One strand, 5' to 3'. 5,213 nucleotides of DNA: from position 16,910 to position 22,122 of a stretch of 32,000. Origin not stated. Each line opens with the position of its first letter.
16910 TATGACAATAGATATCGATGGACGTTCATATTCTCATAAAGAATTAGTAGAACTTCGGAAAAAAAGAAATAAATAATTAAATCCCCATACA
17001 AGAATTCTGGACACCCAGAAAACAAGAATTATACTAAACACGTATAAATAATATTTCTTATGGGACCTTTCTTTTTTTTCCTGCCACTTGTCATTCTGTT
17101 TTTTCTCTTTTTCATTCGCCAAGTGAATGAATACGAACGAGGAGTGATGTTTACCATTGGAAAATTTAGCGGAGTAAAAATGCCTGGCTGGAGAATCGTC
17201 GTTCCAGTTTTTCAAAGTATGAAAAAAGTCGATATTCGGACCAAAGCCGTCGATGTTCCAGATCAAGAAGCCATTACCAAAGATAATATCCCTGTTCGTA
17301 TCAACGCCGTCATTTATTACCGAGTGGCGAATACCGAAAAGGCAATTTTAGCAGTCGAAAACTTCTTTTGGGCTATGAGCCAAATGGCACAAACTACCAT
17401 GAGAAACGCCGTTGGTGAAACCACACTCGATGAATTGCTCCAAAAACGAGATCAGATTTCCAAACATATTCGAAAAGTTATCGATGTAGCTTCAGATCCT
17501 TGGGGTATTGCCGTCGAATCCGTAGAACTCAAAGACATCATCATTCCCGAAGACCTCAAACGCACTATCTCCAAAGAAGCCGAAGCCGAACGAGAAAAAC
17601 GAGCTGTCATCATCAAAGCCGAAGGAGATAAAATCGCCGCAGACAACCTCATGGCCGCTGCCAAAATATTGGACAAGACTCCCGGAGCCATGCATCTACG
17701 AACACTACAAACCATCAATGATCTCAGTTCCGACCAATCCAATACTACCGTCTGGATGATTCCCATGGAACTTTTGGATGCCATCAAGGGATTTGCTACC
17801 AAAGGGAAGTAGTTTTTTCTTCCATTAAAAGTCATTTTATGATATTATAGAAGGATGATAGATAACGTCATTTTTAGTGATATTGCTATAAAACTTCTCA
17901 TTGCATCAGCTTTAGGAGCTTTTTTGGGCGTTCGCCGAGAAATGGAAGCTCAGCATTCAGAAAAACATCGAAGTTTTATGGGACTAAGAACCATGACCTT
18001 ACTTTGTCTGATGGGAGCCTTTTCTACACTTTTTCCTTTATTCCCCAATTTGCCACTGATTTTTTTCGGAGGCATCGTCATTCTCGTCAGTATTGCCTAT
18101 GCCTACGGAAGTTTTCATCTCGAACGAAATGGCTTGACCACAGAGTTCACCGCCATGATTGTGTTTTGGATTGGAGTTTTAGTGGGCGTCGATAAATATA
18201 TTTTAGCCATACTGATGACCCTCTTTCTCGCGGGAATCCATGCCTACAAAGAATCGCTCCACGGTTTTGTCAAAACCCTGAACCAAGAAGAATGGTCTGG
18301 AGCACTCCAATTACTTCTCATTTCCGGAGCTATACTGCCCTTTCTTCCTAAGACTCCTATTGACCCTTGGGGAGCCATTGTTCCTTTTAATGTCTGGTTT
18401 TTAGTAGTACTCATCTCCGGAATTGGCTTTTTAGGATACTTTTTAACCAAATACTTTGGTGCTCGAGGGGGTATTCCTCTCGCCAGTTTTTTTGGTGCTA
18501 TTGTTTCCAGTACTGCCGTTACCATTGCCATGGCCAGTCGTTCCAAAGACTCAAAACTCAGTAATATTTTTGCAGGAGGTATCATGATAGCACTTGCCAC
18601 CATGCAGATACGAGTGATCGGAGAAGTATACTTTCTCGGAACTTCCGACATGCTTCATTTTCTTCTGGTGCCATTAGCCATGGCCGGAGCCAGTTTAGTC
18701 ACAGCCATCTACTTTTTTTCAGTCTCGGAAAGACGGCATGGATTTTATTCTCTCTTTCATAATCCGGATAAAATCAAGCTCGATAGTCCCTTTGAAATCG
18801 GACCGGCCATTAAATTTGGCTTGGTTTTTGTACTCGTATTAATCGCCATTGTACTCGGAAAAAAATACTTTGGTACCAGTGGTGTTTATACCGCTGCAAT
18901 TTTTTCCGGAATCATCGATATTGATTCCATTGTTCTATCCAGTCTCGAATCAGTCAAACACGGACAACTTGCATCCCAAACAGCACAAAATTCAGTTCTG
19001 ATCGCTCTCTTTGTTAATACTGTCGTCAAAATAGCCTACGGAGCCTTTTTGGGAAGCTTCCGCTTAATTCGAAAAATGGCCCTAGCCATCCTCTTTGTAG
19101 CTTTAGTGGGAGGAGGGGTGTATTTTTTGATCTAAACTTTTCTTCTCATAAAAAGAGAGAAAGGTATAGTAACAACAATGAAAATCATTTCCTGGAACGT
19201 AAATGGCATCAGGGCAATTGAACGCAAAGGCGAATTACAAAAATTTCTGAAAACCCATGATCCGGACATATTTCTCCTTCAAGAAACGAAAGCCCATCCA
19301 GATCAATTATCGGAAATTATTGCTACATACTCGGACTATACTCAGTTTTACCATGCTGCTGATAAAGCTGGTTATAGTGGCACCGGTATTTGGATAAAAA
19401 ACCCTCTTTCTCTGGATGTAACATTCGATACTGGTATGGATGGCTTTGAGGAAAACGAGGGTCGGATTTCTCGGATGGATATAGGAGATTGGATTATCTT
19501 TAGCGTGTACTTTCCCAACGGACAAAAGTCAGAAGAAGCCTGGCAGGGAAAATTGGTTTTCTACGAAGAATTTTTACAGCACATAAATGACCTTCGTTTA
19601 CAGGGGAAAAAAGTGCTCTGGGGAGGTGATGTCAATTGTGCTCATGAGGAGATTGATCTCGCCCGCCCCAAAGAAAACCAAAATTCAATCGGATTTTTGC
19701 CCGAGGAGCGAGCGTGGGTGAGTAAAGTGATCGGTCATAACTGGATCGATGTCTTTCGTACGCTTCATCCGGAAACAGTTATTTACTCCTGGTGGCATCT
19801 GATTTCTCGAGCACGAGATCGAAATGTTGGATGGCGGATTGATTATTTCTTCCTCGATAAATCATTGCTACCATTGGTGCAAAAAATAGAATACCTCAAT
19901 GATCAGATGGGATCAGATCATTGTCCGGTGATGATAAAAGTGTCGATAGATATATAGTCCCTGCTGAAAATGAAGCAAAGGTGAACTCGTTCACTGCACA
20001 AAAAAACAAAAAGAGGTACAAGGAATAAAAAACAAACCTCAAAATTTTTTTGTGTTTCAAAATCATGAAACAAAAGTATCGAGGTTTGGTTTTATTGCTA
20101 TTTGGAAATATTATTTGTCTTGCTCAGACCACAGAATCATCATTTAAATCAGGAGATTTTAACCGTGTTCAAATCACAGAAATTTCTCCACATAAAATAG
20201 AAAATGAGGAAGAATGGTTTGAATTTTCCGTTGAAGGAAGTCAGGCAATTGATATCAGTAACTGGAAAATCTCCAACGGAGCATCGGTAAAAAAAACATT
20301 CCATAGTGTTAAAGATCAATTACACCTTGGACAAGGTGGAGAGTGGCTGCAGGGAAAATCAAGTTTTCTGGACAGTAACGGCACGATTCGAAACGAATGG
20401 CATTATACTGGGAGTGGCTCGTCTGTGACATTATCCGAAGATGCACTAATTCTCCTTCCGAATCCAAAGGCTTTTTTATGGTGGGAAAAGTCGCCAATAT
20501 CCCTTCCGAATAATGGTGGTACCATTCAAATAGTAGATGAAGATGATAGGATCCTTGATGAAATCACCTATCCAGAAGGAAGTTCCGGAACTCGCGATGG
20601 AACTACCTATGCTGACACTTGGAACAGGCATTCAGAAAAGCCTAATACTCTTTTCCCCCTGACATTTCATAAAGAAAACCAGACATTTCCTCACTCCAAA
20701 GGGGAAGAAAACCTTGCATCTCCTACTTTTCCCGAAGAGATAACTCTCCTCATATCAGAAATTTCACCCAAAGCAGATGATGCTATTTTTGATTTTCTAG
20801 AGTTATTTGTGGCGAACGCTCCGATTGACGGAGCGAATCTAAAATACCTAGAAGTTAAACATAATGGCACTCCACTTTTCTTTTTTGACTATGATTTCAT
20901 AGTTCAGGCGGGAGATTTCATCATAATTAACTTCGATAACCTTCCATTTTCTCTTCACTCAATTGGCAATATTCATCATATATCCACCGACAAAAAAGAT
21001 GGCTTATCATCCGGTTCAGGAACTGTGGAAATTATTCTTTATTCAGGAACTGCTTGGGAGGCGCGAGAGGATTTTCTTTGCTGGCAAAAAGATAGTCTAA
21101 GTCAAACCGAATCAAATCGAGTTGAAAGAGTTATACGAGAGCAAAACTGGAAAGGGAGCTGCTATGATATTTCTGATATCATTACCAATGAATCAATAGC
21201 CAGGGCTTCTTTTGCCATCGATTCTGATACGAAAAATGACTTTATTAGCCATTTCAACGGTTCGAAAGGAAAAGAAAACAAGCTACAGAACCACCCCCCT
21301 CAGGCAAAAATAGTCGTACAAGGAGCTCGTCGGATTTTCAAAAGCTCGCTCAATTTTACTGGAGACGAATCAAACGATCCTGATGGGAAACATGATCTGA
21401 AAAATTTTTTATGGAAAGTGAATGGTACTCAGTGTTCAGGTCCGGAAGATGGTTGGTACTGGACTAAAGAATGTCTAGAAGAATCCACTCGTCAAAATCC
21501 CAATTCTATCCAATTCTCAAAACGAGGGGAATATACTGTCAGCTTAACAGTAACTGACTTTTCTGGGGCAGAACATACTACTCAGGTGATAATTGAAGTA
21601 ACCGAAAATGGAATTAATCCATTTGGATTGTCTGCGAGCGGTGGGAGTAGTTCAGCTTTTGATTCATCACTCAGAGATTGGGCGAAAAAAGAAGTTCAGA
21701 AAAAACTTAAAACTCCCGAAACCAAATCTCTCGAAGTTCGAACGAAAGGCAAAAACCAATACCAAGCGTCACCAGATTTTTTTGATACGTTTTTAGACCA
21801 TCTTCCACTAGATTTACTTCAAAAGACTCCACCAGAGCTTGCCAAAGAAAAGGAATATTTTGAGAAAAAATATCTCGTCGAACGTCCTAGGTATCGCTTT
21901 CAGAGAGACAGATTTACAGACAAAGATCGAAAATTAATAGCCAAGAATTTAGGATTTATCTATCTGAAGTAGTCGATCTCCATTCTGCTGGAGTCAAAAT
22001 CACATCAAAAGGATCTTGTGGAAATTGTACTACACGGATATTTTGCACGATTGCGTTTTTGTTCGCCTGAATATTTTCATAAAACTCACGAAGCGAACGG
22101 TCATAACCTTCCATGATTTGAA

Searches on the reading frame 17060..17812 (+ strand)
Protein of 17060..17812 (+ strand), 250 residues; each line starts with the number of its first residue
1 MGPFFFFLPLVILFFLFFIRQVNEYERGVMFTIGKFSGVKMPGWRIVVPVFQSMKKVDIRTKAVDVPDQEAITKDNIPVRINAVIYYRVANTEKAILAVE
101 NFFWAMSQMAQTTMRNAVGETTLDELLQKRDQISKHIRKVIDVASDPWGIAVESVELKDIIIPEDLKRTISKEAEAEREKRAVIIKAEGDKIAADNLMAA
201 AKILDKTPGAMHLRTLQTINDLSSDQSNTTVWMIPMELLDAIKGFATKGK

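Call 41: search_protein_families(library=pfam, proteins=[window:17060-17812:+])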
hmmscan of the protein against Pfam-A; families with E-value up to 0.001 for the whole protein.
window:17060-17812:+ (250 aa): 2 families
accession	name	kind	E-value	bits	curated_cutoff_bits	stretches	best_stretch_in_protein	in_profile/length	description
PF01145.31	Band_7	-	1.2e-39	136.7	23.6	1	21-191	2-176/176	SPFH domain / Band 7 family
PF13421.11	Band_7_1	-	0.0001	22.4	24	1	107-175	138-208/211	SPFH domain-Band 7 family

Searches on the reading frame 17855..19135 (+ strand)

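Call 41: search_protein_families(library=pfam, proteins=[window:17855-19135:+])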
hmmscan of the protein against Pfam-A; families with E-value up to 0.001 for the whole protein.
window:17855-19135:+ (426 aa): 2 families
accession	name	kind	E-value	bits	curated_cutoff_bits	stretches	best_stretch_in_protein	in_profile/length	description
PF13194.11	DUF4010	-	4.5e-55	187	30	1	185-400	1-210/210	Domain of unknown function (DUF4010)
PF02308.21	MgtC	-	6e-16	59.3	31.4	1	14-137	1-120/121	MgtC family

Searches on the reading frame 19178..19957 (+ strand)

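Call 14: search_protein_families(library=pfam, proteins=[window:19178-19957:+])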
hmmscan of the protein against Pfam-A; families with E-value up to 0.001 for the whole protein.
window:19178-19957:+ (259 aa): 2 families
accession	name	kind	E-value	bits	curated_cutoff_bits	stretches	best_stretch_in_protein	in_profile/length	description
PF03372.29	Exo_endo_phos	-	1.5e-26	93.9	24.5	1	4-248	1-225/225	Endonuclease/Exonuclease/phosphatase family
PF14529.12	Exo_endo_phos_2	-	0.00015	22.1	27.4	0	106-251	2-116/117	Endonuclease-reverse transcriptase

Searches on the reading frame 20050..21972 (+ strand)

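Call 14: search_protein_families(library=pfam, proteins=[window:20050-21972:+])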
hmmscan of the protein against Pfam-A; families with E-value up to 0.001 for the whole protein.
window:20050-21972:+ (640 aa): 2 families
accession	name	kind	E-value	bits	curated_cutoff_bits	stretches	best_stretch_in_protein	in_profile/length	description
PF00932.25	LTD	-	8.7e-08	32.9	34.3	1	38-174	6-107/109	Lamin Tail Domain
PF18911.6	PKD_4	-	2.7e-05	24.6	27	1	415-513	2-80/85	PKD domain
